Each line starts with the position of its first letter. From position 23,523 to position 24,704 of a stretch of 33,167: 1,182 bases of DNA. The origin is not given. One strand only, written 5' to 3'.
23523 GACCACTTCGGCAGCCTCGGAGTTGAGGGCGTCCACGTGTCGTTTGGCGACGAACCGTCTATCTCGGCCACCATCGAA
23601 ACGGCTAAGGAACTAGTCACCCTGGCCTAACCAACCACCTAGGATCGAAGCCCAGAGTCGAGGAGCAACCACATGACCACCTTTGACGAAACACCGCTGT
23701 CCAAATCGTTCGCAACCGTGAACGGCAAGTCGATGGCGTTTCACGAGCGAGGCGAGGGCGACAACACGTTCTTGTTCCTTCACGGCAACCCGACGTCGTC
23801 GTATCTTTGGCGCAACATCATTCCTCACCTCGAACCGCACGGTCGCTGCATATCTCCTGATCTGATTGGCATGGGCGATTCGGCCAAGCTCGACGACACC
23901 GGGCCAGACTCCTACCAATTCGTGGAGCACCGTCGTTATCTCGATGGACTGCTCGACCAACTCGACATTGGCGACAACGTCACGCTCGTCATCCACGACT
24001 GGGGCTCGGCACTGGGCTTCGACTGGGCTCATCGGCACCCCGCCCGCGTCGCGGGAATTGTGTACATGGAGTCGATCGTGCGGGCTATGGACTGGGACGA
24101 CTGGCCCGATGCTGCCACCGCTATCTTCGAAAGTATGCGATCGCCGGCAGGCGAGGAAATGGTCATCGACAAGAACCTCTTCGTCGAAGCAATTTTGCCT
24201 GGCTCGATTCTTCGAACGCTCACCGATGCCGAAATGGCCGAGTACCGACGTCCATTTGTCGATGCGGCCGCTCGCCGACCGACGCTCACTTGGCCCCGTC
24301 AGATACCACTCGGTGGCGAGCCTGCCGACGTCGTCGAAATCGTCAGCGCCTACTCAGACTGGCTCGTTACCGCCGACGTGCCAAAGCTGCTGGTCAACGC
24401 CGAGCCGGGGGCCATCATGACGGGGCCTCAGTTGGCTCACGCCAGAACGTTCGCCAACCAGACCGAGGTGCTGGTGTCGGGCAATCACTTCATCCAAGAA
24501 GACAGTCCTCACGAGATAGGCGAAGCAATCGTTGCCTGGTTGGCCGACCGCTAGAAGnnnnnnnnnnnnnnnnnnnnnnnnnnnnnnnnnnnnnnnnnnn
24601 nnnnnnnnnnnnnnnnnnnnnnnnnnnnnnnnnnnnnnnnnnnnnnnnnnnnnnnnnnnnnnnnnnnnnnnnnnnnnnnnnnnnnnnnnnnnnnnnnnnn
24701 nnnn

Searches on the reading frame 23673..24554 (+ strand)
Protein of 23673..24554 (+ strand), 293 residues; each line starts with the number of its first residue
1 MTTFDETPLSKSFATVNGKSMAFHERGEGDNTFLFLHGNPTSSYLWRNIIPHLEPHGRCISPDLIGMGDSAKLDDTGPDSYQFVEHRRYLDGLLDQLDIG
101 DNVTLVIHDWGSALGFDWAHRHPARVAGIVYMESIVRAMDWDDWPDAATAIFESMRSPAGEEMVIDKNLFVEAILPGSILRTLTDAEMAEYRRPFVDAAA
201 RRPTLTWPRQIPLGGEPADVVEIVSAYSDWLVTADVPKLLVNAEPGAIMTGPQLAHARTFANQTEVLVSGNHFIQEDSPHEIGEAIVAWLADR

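Call 25: search_protein_families(library=pfam, proteins=[window:23673-24554:+], max_evalue=0.00001)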
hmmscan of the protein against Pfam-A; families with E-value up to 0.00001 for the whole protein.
window:23673-24554:+ (293 aa): 2 families
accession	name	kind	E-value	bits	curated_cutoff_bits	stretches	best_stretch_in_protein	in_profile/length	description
PF00561.26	Abhydrolase_1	-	1.2e-26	94.3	25.8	1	32-278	2-244/245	alpha/beta hydrolase fold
PF12697.13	Abhydrolase_6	-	2.5e-15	58.2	26.3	1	33-282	1-214/217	Alpha/beta hydrolase family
